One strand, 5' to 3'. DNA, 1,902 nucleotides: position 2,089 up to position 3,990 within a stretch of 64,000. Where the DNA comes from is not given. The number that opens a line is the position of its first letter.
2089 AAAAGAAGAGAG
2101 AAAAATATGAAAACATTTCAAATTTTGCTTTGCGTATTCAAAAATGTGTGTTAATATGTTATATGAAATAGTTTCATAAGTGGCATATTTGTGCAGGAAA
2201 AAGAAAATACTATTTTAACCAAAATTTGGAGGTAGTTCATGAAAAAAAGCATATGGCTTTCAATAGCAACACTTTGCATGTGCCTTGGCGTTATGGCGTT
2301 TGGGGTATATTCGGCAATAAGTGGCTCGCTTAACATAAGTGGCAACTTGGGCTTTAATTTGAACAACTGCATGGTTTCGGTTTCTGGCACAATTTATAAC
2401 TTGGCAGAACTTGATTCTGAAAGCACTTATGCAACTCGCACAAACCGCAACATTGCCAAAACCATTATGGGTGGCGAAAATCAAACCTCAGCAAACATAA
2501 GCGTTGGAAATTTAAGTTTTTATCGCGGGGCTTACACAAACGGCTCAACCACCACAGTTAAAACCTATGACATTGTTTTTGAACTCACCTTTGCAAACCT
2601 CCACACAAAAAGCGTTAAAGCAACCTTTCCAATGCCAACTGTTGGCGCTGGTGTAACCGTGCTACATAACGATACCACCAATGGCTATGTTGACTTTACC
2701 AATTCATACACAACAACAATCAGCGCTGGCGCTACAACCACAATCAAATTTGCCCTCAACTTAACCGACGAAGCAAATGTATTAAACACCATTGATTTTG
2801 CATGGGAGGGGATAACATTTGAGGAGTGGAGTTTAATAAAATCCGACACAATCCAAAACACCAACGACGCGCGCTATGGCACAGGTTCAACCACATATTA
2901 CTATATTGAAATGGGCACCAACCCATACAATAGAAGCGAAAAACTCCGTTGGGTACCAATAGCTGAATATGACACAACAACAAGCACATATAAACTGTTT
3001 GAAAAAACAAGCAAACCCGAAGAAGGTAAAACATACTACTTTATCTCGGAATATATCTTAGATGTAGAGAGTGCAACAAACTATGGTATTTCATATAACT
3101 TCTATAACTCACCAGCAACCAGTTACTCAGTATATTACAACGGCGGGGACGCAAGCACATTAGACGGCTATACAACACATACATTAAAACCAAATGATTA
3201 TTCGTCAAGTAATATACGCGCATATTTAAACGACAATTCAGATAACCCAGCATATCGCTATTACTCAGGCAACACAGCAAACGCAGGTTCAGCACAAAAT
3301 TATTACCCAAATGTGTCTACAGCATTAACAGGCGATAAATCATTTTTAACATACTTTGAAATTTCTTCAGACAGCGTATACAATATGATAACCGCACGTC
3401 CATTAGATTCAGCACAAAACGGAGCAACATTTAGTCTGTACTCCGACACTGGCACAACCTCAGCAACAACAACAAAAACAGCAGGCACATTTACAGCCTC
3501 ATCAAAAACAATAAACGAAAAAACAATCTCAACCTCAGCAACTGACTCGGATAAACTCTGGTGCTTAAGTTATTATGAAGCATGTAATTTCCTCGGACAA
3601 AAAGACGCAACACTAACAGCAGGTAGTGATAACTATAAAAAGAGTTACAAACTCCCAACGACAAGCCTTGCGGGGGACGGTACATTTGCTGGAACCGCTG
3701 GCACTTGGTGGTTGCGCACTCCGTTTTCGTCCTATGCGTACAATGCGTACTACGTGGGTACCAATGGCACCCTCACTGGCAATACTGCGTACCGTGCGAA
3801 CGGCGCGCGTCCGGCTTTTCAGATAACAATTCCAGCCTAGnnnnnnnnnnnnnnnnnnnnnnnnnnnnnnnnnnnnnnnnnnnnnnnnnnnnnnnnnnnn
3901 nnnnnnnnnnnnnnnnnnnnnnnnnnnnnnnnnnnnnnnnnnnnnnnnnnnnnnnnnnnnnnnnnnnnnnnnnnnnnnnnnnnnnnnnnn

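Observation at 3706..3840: DGR-variable-region-like cassette at the C-terminus of secreted paralog 1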

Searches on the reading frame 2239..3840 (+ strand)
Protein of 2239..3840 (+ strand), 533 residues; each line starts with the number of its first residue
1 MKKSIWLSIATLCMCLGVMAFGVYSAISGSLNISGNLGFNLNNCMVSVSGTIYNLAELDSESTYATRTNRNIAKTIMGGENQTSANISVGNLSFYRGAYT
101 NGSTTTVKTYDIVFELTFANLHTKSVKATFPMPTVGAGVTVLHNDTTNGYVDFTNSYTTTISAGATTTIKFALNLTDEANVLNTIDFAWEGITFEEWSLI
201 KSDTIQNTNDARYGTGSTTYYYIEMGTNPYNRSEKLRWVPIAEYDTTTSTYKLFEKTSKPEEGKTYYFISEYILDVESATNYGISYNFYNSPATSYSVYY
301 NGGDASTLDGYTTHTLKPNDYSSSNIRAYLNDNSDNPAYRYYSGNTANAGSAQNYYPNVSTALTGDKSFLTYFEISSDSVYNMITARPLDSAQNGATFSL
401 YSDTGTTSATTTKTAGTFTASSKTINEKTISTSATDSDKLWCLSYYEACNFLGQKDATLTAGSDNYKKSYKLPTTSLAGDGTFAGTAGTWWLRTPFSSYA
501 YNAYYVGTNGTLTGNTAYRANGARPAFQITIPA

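Call 6: search_protein_families(library=pfam, proteins=[window:2239-3840:+], max_evalue=0.01)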
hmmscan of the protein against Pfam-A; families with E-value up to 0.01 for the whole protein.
window:2239-3840:+ (533 aa): 1 family
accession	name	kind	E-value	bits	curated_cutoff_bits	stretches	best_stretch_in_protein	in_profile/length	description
PF19789.6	DUF6273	-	2.1e-13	50.9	23.5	1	313-530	26-171/172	Domain of unknown function (DUF6273)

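Call 10: find_homologous_proteins(query=window:2239-3837:+)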
Query window:2239-3837:+ (533 aa): 24 proteins with E <= 0.001 among 8000 candidates.
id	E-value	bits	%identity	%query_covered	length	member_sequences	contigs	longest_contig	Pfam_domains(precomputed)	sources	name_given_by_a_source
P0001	0.0e+0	1165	100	100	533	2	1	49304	PF19789.7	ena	-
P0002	9.3e-198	676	64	100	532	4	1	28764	PF19789.7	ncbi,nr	ncbi:MAG: hypothetical protein IJ318_01650 [Clostridia bacterium]|nr:hypothetical protein [Clostridi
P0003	3.3e-197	674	64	100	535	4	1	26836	PF19789.7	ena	-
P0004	1.6e-193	662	63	100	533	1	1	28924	PF19789.7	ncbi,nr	ncbi:MAG: hypothetical protein IJ318_00175 [Clostridia bacterium]|nr:hypothetical protein [Clostridi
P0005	1.9e-159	550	74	67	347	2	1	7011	-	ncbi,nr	ncbi:MAG: hypothetical protein IJ318_02960, partial [Clostridia bacterium]|nr:hypothetical protein [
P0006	3.7e-91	325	42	99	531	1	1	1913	PF19789.7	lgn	-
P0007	6.4e-83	297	39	100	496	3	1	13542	PF19789.7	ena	-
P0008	3.6e-82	295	44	83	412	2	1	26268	PF19789.7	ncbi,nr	ncbi:MAG: hypothetical protein IJ318_02060, partial [Clostridia bacterium]|nr:hypothetical protein [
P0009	1.2e-76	277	39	100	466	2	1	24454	PF19789.7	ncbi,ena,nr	ncbi:MAG: hypothetical protein IJ318_02695 [Clostridia bacterium]|nr:hypothetical protein [Clostridi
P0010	1.7e-75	273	45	62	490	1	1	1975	-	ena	-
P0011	2.0e-69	253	36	100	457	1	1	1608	-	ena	-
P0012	2.1e-56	210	34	100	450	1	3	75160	PF19789.7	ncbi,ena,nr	ncbi:MAG: hypothetical protein IJ318_01350 [Clostridia bacterium]|nr:hypothetical protein [Clostridi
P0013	7.4e-55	205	52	37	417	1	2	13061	PF13306.13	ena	-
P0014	2.1e-53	200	42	56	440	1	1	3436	PF19789.7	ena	-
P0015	5.2e-42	162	33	99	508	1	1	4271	PF19789.7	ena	-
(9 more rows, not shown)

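Call 11: find_encoding_contigs(protein=window:2239-3837:+, flank=10000, max_places=10)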
Protein window:2239-3837:+ (533 aa): no gene with exactly this product is on record in the collection.

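Call 14: find_encoding_contigs(protein=P0007, flank=10000, max_places=6)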
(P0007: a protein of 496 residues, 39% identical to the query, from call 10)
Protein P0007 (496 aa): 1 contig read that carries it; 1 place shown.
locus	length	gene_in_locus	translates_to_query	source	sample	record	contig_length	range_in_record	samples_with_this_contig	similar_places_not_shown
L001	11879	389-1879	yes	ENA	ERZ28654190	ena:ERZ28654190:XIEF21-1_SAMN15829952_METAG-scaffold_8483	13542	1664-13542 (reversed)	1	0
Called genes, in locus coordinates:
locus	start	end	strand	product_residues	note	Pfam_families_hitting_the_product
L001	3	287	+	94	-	?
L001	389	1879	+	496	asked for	PF19789:DUF6273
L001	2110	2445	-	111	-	-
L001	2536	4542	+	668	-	-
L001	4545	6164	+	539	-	-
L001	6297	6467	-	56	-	-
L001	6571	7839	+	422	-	PF13304:AAA_21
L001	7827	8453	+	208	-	PF13707:RloB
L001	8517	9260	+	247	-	PF02661:Fic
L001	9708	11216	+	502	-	PF19789:DUF6273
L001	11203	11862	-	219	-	-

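Call 15: find_encoding_contigs(protein=P0001, flank=10000, max_places=6)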
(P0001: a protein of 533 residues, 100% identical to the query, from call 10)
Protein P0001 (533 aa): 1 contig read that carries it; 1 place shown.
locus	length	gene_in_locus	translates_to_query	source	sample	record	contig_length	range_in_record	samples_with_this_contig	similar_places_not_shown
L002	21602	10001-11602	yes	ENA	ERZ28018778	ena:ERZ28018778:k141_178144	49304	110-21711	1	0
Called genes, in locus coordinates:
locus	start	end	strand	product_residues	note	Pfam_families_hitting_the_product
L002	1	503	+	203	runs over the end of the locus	?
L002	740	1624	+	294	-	PF01734:Patatin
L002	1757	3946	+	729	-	PF17764:PriA_3primeBD, PF00270:DEAD, PF04851:ResIII, PF18319:Zn_ribbon_PriA, PF00271:Helicase_C, PF18074:PriA_C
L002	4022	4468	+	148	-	PF01327:Pep_deformylase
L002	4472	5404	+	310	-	PF00551:Formyl_trans_N, PF02911:Formyl_trans_C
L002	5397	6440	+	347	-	PF21016:RlmN_N (weak), PF04055:Radical_SAM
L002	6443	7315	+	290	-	PF16745:RsgA_N (weak), PF03193:RsgA_GTPase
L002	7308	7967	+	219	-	PF00834:Ribul_P_3_epim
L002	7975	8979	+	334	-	-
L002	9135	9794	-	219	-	PF00005:ABC_tran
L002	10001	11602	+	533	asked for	PF19789:DUF6273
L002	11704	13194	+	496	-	PF19789:DUF6273 (weak)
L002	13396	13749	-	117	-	-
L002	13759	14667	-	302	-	-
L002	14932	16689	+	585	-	PF00664:ABC_membrane, PF09818:ABC_ATPase (faint), PF02463:SMC_N (faint), PF00005:ABC_tran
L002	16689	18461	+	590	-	PF00664:ABC_membrane, PF00005:ABC_tran, PF02463:SMC_N (faint)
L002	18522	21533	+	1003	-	PF00005:ABC_tran, PF02687:FtsX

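Call 18: find_encoding_contigs(protein=P0002, flank=10000, max_places=4)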
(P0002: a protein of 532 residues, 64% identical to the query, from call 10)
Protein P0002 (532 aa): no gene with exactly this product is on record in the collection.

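Call 19: find_encoding_contigs(protein=P0003, flank=10000, max_places=4)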
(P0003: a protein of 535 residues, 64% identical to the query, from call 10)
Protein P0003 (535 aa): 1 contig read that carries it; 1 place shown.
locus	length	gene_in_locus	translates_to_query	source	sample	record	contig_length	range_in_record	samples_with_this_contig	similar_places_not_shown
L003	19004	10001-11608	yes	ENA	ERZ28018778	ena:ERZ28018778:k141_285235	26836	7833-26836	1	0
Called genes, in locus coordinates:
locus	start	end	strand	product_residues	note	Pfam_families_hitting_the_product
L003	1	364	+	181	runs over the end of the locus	PF00281:Ribosomal_L5, PF00673:Ribosomal_L5_C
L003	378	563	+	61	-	PF00253:Ribosomal_S14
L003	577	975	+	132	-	PF00410:Ribosomal_S8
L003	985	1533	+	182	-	PF00347:Ribosomal_L6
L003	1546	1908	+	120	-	PF00861:Ribosomal_L18p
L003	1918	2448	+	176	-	PF00333:Ribosomal_S5, PF03719:Ribosomal_S5_C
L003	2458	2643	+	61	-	PF00327:Ribosomal_L30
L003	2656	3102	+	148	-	PF00828:Ribosomal_L27A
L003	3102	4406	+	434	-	PF00344:SecY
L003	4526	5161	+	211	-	PF00406:ADK, PF13207:AAA_17, PF13238:AAA_18 (faint)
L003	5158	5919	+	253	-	PF00557:Peptidase_M24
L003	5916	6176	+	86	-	-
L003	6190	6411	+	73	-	PF01176:eIF-1a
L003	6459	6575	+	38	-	PF00444:Ribosomal_L36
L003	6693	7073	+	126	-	PF00416:Ribosomal_S13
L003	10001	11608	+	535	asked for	PF19789:DUF6273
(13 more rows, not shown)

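Call 20: find_encoding_contigs(protein=P0004, flank=10000, max_places=4)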
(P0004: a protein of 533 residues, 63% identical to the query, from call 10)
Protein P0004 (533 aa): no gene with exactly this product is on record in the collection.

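Call 32: find_homologous_proteins(query=L001:9708-11213:+)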
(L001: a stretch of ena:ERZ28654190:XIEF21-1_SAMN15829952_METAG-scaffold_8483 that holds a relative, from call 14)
Query L001:9708-11213:+ (502 aa): 93 proteins with E <= 0.001 among 8000 candidates.
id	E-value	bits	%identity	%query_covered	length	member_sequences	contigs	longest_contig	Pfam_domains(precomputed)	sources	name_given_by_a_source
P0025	1.5e-199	682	66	100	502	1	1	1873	PF19789.7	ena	-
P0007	8.0e-86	307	41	100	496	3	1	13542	PF19789.7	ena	-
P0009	3.1e-78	282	41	100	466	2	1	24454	PF19789.7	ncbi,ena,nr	ncbi:MAG: hypothetical protein IJ318_02695 [Clostridia bacterium]|nr:hypothetical protein [Clostridi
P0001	4.6e-74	268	40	100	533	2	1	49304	PF19789.7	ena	-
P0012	4.1e-58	216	33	100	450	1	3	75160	PF19789.7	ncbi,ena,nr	ncbi:MAG: hypothetical protein IJ318_01350 [Clostridia bacterium]|nr:hypothetical protein [Clostridi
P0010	4.1e-54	203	35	100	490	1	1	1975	-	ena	-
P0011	4.1e-51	193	35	100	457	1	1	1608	-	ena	-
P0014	1.7e-49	187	50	39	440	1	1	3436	PF19789.7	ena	-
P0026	8.9e-49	185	50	41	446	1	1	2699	-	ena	-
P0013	1.4e-46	178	49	39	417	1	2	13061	PF13306.13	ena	-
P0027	2.0e-39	154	34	99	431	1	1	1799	PF19789.7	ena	-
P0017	2.0e-39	154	44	45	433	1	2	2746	-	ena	-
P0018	3.6e-39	153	33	99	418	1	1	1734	PF19789.7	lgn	-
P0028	3.9e-30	123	35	43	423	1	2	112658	PF19789.7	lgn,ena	-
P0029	8.4e-30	122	36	42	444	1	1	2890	PF19789.7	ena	-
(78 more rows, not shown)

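Call 48: find_related_loci(query=A2, collection=viral_contigs, flank=10000)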
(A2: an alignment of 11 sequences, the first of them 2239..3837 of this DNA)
Query A2 (533 aa) in viral_contigs; peptide patterns used: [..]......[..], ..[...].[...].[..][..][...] (x = any residue, [..] = any of these).
56 stretches matched a pattern, but none encodes a relative of the query by tblastn (E <= 1e-3).

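Call 49: find_related_loci(query=A2, collection=metagenome_contigs, flank=10000)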
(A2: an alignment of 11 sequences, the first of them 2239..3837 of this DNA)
Query A2 (533 aa) in metagenome_contigs; peptide patterns used: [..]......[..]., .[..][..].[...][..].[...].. (x = any residue, [..] = any of these).
158 stretches matched a pattern; 18 encode a relative of the query (tblastn E <= 1e-3); 18 distinct loci.
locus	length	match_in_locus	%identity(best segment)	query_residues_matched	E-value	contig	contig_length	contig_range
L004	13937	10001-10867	29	220-531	3e-17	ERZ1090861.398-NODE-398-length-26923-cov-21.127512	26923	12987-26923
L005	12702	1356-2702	26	12-530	4e-17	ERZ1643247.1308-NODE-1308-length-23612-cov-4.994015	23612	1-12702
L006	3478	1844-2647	29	220-531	5e-16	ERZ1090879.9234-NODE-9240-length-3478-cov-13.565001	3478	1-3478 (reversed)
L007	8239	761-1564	29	220-531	1e-15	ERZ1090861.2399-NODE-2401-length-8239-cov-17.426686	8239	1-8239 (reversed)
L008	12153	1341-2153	29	220-531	1e-15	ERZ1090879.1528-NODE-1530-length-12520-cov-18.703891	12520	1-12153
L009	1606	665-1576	27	161-531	6e-15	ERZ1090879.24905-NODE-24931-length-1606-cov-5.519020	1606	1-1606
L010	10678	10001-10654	30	263-531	5e-13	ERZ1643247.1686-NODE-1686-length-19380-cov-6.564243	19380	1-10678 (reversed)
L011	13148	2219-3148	27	192-531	5e-13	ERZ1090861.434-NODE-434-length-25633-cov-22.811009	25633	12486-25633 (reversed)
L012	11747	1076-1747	28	220-464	6e-13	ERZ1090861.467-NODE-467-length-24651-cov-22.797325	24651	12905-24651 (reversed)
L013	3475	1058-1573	31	308-531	7e-13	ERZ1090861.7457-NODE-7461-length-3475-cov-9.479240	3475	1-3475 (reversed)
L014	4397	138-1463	23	1-530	3e-11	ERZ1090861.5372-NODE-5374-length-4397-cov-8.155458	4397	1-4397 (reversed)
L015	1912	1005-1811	28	220-531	4e-11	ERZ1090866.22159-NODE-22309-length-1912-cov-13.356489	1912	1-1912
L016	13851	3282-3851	25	304-531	7e-7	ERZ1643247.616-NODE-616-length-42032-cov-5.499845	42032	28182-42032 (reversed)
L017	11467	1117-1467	29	369-531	1e-6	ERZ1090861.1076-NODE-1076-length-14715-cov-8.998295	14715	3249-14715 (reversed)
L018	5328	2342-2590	33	438-533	2e-6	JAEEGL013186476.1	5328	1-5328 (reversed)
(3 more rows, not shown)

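Call 53: find_homologous_proteins(query=L001:11206-11862:-, max_evalue=10)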
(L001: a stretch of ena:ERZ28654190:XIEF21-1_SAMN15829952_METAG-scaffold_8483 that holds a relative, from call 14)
Query L001:11206-11862:- (219 aa): 3 proteins with E <= 10 among 551 candidates.
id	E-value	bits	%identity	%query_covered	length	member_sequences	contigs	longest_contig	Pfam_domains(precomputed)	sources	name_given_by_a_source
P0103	3.9e-142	490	100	100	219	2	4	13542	-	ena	-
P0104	3.3e-53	199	79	57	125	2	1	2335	-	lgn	-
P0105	9.6e-52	194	73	61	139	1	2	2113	-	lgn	-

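Call 54: find_encoding_contigs(protein=P0103, flank=10000, max_places=10)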
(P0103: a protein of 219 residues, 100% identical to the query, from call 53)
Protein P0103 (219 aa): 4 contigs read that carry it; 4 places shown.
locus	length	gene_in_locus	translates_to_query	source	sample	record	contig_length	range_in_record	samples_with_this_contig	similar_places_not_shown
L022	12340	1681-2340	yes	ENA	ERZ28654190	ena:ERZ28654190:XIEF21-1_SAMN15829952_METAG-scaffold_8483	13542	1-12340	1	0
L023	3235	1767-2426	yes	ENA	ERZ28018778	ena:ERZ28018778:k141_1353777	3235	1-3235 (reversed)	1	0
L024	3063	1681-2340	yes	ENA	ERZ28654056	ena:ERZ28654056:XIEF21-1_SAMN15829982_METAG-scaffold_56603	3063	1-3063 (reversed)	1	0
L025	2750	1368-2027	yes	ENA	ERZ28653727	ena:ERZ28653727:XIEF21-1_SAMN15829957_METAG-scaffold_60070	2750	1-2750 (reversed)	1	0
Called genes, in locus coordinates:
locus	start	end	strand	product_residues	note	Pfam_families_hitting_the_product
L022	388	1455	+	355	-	PF00078:RVT_1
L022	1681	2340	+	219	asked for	-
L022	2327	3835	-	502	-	PF19789:DUF6273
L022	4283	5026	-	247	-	PF02661:Fic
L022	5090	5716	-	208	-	PF13707:RloB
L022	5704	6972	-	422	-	PF13304:AAA_21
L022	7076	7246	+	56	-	-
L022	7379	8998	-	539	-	-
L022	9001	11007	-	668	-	-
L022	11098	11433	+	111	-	-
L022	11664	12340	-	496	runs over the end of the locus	PF19789:DUF6273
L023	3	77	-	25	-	?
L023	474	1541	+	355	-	PF00078:RVT_1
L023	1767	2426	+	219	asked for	-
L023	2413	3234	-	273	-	?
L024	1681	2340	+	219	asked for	-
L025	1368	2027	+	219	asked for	-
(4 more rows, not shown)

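Call 58: find_encoding_contigs(protein=P0104, flank=10000, max_places=10)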
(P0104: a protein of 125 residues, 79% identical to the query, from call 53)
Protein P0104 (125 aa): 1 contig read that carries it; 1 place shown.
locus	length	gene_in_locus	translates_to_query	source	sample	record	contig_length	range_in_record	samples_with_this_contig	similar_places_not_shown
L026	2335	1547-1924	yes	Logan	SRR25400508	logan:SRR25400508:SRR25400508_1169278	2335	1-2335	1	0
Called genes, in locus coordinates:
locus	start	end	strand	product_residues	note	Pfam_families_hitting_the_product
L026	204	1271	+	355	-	PF00078:RVT_1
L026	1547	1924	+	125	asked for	-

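Call 59: find_encoding_contigs(protein=P0105, flank=10000, max_places=10)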
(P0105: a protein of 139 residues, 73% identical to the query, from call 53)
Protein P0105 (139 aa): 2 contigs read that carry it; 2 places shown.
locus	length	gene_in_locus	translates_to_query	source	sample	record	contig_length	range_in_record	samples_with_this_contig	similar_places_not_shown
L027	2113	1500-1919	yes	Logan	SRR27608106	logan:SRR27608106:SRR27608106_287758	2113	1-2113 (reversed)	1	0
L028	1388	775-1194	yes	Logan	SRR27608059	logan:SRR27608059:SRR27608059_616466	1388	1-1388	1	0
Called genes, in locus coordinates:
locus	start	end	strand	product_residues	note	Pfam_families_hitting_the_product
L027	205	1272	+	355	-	PF00078:RVT_1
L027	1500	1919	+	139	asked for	-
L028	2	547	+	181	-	?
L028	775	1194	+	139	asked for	-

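Call 65: search_protein_families(library=ncbifam, proteins=[L023:474-1538:+, window:2239-3837:+, L022:11098-11430:+, L022:9001-11004:-, L022:7379-8995:-, L022:7076-7243:+], max_evalue=0.1)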
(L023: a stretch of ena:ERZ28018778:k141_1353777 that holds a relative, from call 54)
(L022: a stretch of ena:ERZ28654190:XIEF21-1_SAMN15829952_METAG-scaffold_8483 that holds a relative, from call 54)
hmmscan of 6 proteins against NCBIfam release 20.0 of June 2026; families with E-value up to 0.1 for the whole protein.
L023:474-1538:+ (355 aa): 6 families
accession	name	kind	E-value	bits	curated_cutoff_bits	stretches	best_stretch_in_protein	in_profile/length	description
TIGR04416.1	group_II_RT_mat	equivalog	8.5e-27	94.2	300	1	47-309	35-303/353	group II intron reverse transcriptase/maturase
NF041747.1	Drt3a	equivalog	5e-22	78.8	200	1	138-284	109-269/412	antiviral reverse transcriptase Drt3a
NF041746.1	Drt2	equivalog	1.8e-12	47.2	390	2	183-264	216-299/416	antiviral reverse transcriptase Drt2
NF038233.2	retron_St85_RT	exception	3.9e-12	46.1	235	1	135-262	84-211/289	retron St85 family RNA-directed DNA polymerase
NF041749.1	Drt4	equivalog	1.8e-05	23.9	450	1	188-264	192-267/489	antiviral reverse transcriptase Drt4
NF041750.1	Drt5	equivalog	0.00038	19.5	550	1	140-261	127-247/484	antiviral reverse transcriptase Drt5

window:2239-3837:+ (533 aa): 0 families

L022:11098-11430:+ (111 aa): 0 families

L022:9001-11004:- (667 aa): 1 family
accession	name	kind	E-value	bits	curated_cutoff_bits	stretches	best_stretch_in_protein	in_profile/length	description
NF045980.1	MAG6410_fam_LP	equivalog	5e-07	28.5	450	1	123-273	156-296/622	MAG6410 family transglutaminase-related lipoprotein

L022:7379-8995:- (538 aa): 2 families
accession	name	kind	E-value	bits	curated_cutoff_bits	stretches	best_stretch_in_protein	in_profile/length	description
NF045980.1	MAG6410_fam_LP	equivalog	2.1e-06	26.4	450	1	243-471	149-366/622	MAG6410 family transglutaminase-related lipoprotein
TIGR04530.1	hemophoreRv0203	equivalog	0.077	13.2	120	0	412-449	49-85/118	hemophore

L022:7076-7243:+ (56 aa): 0 families

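Call 66: search_solved_structures(query=L023:474-1538:+, max_evalue=0.001)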
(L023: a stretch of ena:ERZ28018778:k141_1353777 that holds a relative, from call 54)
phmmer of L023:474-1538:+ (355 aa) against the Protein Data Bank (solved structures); distinct sequences matched with E-value up to 0.001: 8.
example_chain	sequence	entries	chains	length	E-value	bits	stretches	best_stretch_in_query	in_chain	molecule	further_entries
8ub7_A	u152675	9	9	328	6.2e-34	120.9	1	11-298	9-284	Reverse transcriptase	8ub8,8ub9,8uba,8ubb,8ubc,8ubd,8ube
6ar1_A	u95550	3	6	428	1.1e-09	41.1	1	51-302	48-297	GsI-IIC RT | Trt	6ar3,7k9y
6me0_C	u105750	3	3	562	2.8e-09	39.8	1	140-293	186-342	Maturase reverse transcriptase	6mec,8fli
7kft_D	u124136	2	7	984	1.8e-07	33.9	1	80-278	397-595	Cas6-RT-Cas1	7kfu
5hhj_A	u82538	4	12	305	3.7e-06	29.6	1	84-289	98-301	Retron-type reverse transcriptase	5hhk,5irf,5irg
7uim_D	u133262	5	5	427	1.4e-05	27.6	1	85-292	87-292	Group II intron reverse transcriptase/maturase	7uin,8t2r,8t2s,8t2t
5hhl_A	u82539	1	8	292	2.1e-05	27.1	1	85-277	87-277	Retron-type reverse transcriptase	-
9z6y_A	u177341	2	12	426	0.0001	24.8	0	143-247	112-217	Drt3a reverse transcriptase protein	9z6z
